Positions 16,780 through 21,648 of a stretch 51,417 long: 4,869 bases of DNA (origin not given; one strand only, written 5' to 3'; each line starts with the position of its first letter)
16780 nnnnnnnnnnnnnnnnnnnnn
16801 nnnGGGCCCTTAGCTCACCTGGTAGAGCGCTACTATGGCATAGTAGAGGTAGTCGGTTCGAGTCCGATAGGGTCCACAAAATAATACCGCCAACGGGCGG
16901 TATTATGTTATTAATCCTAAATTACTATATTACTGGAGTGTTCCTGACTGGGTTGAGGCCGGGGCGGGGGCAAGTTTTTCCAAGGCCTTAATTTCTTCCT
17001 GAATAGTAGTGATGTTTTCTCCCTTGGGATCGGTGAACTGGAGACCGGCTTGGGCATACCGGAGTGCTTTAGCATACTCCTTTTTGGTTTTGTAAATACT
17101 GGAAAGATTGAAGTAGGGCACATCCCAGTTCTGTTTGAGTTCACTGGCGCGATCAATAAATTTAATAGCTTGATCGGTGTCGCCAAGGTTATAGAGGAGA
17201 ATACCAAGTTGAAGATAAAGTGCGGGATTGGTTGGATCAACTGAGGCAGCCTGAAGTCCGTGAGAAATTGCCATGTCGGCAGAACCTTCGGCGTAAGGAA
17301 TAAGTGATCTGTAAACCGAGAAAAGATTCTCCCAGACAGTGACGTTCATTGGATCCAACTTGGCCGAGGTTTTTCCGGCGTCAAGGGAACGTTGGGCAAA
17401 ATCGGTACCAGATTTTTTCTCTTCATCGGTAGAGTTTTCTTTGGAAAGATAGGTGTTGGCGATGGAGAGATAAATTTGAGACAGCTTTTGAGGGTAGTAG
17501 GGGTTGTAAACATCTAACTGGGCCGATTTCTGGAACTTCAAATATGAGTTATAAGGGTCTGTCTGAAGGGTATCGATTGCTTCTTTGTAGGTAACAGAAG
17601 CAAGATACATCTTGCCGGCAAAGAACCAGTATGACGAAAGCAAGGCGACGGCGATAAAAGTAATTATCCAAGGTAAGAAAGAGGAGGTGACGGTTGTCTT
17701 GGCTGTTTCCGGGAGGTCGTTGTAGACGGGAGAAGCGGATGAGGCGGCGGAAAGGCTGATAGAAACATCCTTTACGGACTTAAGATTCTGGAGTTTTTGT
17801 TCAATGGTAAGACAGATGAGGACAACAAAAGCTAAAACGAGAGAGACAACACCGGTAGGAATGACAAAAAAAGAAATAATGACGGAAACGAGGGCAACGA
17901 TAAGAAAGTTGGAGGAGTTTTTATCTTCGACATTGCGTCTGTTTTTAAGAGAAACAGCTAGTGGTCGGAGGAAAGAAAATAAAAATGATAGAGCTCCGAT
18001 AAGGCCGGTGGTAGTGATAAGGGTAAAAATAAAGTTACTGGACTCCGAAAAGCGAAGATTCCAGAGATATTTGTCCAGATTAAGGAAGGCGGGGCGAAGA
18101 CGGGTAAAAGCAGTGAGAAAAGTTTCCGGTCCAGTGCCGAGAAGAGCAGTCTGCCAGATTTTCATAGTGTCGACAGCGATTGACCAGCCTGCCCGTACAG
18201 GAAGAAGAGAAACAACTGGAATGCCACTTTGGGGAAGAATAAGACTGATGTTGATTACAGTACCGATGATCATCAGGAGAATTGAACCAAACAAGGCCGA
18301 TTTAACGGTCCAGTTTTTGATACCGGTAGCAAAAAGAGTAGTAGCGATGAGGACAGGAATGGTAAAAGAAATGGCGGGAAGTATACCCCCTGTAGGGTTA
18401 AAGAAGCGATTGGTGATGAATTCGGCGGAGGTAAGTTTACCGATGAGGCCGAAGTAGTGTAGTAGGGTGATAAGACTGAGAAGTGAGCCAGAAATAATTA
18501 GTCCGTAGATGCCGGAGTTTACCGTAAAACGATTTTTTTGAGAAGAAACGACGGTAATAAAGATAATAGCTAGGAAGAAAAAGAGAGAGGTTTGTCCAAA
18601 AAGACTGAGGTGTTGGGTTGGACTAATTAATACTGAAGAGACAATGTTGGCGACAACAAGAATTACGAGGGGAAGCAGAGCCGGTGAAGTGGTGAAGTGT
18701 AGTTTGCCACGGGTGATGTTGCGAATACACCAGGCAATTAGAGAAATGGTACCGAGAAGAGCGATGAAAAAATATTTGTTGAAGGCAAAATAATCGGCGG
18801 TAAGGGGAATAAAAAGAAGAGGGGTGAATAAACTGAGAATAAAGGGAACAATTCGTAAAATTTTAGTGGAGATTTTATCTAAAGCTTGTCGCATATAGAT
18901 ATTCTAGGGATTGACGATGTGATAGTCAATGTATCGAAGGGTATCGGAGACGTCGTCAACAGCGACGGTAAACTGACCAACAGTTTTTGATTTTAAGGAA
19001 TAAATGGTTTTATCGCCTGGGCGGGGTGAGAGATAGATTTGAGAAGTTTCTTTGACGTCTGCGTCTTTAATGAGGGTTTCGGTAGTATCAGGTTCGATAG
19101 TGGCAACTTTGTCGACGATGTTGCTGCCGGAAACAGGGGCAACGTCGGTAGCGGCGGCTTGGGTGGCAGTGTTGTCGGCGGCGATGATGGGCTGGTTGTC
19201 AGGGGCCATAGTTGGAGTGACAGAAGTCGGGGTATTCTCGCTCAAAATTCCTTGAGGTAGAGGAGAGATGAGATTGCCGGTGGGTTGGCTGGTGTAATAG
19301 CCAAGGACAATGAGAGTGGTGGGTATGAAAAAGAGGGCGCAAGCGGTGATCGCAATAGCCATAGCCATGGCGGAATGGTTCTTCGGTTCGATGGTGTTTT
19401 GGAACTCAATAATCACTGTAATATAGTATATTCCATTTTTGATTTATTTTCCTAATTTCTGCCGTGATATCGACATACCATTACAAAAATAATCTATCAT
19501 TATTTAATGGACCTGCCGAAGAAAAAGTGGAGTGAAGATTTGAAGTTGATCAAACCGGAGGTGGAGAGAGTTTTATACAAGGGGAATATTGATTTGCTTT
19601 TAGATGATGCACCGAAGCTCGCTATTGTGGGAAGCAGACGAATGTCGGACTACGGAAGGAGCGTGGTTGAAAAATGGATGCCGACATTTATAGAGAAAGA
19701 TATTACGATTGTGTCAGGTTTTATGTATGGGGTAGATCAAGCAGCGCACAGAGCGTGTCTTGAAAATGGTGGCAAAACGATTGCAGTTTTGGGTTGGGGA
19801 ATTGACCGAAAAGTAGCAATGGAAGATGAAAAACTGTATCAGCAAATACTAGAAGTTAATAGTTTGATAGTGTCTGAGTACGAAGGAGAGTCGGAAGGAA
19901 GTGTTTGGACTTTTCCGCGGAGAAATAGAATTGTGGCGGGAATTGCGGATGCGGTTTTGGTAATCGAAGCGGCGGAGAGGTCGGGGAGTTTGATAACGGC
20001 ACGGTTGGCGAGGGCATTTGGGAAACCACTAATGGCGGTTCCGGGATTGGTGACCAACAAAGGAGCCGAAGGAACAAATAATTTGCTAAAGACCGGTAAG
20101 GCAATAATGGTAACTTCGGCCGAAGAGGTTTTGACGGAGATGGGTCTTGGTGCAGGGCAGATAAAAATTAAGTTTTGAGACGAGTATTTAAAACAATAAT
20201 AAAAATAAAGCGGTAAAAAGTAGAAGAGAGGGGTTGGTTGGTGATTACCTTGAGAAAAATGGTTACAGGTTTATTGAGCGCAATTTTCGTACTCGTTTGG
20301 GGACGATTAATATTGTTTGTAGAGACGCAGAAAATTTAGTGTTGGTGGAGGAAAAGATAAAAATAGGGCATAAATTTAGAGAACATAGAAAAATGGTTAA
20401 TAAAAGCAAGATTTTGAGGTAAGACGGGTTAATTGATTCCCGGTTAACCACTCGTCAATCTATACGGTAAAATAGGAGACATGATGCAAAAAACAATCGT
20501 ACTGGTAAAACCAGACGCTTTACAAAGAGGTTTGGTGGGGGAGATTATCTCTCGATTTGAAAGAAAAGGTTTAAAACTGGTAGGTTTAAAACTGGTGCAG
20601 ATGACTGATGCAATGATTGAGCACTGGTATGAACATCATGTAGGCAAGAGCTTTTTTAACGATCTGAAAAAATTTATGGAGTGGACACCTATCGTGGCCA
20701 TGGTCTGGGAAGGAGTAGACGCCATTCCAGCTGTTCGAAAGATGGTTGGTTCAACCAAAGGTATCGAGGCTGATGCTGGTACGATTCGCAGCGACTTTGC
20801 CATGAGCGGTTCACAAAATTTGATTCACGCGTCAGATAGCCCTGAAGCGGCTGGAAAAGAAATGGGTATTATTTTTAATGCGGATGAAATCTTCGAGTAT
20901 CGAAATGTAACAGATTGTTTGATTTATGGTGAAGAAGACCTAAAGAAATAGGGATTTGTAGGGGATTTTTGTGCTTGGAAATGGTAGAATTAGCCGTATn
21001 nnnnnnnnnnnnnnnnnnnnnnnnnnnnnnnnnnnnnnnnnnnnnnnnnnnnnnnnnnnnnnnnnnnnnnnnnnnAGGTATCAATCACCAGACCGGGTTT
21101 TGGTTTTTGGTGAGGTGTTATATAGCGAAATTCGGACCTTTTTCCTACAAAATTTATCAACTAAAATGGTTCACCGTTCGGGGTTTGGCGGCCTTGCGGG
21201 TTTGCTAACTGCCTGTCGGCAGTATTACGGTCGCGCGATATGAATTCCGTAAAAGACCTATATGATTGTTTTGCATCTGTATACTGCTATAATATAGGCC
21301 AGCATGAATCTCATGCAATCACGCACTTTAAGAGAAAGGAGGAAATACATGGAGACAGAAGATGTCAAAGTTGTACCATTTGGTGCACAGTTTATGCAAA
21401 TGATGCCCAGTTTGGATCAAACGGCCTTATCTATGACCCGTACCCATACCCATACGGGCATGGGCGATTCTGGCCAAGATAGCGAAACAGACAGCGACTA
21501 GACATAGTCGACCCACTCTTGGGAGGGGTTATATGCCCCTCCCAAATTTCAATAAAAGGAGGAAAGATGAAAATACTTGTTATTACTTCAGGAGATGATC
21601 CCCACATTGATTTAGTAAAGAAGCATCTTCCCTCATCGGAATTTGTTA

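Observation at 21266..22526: Graspetide-like RiPP mini-cluster (precursor plus microviridin-type ATP-grasp) bracketed by tRNA genes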

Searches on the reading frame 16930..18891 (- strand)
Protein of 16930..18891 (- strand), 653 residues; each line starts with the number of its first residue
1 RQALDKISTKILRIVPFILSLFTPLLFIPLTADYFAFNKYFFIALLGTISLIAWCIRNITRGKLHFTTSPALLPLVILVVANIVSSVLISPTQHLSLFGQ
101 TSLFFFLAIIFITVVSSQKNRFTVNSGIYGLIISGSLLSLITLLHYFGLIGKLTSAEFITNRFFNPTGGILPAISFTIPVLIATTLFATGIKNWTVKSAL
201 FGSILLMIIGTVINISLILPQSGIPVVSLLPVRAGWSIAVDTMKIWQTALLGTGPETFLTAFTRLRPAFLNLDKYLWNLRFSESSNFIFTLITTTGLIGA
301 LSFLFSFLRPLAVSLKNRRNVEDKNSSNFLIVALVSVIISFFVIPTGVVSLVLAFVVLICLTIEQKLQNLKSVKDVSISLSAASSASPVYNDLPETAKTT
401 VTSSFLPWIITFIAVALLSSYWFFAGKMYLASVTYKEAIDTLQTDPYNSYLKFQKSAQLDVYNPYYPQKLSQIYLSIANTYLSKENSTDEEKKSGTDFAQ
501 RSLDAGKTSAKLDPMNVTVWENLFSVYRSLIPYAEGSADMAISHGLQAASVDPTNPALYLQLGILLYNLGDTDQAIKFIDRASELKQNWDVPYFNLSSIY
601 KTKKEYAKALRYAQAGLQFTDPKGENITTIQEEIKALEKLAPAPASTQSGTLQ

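Call 42: search_protein_families(library=ncbifam, proteins=[window:16930-18891:-], max_evalue=0.0001)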
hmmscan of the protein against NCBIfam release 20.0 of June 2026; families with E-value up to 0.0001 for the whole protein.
window:16930-18891:- (653 aa): 2 families
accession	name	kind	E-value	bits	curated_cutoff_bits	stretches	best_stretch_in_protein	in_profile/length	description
NF040959.1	MamA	equivalog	3e-05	23.6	200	1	535-614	50-129/204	magnetosome protein MamA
TIGR02917.1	PEP_TPR_lipo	equivalog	5.3e-05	21.3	312.2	1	512-619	562-664/899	XrtA/PEP-CTERM system TPR-repeat protein PrsT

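Call 70: search_protein_families(library=pfam, proteins=[window:16930-18891:-], max_evalue=0.001)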
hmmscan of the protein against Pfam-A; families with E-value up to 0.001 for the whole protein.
window:16930-18891:- (653 aa): 8 families
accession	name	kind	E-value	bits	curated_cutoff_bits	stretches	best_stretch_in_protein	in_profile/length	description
PF07719.23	TPR_2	-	7.1e-08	32.4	27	0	557-588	2-33/34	Tetratricopeptide repeat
PF13181.12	TPR_8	-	2.8e-07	30.6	25.7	0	558-588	3-33/34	Tetratricopeptide repeat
PF14559.12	TPR_19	-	3.4e-07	30.9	25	1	534-590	3-58/68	Tetratricopeptide repeat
PF13431.12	TPR_17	-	5.9e-07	29.7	24.4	1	546-576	3-33/34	Tetratricopeptide repeat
PF13414.12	TPR_11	-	4.6e-05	23.5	26.8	0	534-570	6-42/42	TPR repeat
PF00515.34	TPR_1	-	0.00012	22.2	27.8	0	558-588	3-33/34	Tetratricopeptide repeat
PF13424.12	TPR_12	-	0.00027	21.5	30.1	0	557-617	4-72/77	Tetratricopeptide repeat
PF13428.12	TPR_14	-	0.00094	20.1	23.5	0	556-585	1-30/44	Tetratricopeptide repeat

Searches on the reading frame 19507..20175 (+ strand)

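Call 42: search_protein_families(library=ncbifam, proteins=[window:19507-20175:+], max_evalue=0.0001)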
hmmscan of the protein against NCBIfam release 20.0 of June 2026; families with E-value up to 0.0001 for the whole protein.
window:19507-20175:+ (223 aa): 2 families
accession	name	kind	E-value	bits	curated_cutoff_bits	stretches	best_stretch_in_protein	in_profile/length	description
TIGR00732.1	dprA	equivalog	2.7e-58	196.8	191.15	1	6-210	17-218/220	DNA-processing protein DprA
NF008007.0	PRK10736.1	equivalog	1e-48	166.4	495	1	9-213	83-284/374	DNA-protecting protein DprA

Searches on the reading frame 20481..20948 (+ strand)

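Call 42: search_protein_families(library=ncbifam, proteins=[window:20481-20948:+], max_evalue=0.0001)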
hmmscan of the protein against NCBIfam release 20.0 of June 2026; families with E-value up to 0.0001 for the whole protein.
window:20481-20948:+ (156 aa): 6 families
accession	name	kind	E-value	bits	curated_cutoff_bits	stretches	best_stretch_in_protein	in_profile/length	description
NF001908.0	PRK00668.1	equivalog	1.1e-52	177.5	155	1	1-139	2-140/141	nucleoside-diphosphate kinase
NF011112.0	PRK14540.1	equivalog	1.6e-45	154.3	202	1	1-134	1-134/135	nucleoside-diphosphate kinase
NF011116.0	PRK14545.1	equivalog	6.2e-33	113.9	217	1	3-138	4-139/139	nucleoside-diphosphate kinase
NF011115.0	PRK14543.1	equivalog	6.6e-30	104.2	287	1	1-146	4-164/169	nucleoside-diphosphate kinase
NF011114.0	PRK14542.1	equivalog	7.1e-30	103.5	250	1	2-138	1-137/137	nucleoside-diphosphate kinase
NF011113.0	PRK14541.1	equivalog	6.2e-29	100.9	255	1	2-138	1-137/140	nucleoside-diphosphate kinase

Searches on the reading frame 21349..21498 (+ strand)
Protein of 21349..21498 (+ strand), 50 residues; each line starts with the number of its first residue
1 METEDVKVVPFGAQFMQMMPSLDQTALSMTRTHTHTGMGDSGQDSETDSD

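Call 6: search_protein_families(library=pfam, proteins=[window:21349-21498:+], max_evalue=1)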
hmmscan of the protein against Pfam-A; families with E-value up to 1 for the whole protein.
window:21349-21498:+ (50 aa): 1 family
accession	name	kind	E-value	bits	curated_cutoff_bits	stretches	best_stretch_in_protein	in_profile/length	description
PF14408.11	Actino_peptide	-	0.25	11.9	25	1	29-49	38-58/58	Ribosomally synthesised peptide in actinomycetes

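Call 7: search_protein_families(library=ncbifam, proteins=[window:21349-21498:+], max_evalue=1)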
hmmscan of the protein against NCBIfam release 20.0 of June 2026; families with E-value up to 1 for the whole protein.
window:21349-21498:+ (50 aa): 0 families

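Call 79: find_homologous_proteins(query=A3, max_evalue=10)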
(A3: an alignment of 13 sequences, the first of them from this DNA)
Query A3 (13 sequences) (50 aa, profile of the alignment): 16 proteins with E <= 10 among 132 candidates.
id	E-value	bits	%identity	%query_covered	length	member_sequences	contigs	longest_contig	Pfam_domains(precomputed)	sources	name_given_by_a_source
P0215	2.2e-18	84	62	100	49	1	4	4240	-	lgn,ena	-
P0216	1.3e-17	81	70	100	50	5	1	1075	-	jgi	jgi:hypothetical protein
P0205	3.2e-17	80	100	100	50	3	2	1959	-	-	-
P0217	1.8e-16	78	66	100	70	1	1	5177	-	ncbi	-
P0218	2.0e-15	74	63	86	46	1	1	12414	-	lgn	-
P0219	5.2e-15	73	51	90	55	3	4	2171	-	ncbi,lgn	-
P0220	2.6e-13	68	44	80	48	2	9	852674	-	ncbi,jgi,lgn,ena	-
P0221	5.0e-13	67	68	100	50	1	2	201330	-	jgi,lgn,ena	jgi:hypothetical protein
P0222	7.5e-12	63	44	54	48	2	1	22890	-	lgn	-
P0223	1.1e-10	59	-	-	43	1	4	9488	-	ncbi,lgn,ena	-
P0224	1.7e-10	59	33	80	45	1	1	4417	-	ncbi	-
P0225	2.0e-9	55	34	94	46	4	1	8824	-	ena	-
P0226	3.7e-9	54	-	-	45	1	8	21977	-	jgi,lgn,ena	-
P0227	6.5e-9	54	37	82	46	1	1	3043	-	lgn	-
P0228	1.2e-8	53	33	94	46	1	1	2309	-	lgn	-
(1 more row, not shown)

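Call 83: search_protein_families(library=padloc, proteins=[window:21349-21498:+], max_evalue=0.01)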
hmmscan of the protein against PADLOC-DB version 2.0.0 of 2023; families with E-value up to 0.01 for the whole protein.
window:21349-21498:+ (50 aa): 0 families
